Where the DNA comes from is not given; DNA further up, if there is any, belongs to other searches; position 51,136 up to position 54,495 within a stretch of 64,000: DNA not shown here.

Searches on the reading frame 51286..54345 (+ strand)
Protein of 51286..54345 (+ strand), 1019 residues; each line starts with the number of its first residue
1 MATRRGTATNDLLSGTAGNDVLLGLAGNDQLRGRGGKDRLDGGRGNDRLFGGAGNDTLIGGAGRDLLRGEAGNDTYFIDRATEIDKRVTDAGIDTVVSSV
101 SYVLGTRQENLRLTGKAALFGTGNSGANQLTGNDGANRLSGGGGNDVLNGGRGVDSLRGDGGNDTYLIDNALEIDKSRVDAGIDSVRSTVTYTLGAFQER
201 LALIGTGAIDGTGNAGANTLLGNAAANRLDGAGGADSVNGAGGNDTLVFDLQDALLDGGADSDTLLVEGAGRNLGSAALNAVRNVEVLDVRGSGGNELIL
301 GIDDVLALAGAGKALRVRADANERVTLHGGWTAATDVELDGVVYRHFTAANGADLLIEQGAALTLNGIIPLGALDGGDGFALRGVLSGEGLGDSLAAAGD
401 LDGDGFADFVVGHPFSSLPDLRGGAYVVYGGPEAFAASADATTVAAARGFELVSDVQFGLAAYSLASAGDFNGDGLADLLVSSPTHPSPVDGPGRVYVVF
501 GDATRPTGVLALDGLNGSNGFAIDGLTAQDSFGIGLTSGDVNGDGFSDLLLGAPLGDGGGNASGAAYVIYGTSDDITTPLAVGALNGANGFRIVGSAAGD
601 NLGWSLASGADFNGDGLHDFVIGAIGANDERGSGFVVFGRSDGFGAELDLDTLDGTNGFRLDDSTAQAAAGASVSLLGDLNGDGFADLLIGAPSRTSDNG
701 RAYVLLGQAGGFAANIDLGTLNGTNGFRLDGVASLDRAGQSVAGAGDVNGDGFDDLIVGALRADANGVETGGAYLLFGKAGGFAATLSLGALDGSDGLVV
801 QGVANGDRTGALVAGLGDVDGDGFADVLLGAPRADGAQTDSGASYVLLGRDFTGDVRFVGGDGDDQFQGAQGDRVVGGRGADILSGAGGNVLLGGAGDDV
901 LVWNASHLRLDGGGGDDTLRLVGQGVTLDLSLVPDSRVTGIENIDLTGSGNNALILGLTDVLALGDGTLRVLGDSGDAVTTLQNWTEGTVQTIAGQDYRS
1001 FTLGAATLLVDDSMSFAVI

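Call 36: search_protein_families(library=pfam, proteins=[window:51286-54345:+])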
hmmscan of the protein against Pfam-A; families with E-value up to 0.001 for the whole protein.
window:51286-54345:+ (1019 aa): 3 families
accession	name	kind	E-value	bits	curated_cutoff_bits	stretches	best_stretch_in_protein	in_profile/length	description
PF01839.29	FG-GAP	-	1.1e-53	178.7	22.1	7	671-705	2-37/37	FG-GAP repeat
PF00353.25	HemolysinCabind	-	9.9e-29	99.4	23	5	41-75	1-35/36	RTX calcium-binding nonapeptide repeat (4 copies)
PF13517.12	FG-GAP_3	-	2.7e-08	34.7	26.9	0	611-690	1-61/61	FG-GAP-like repeat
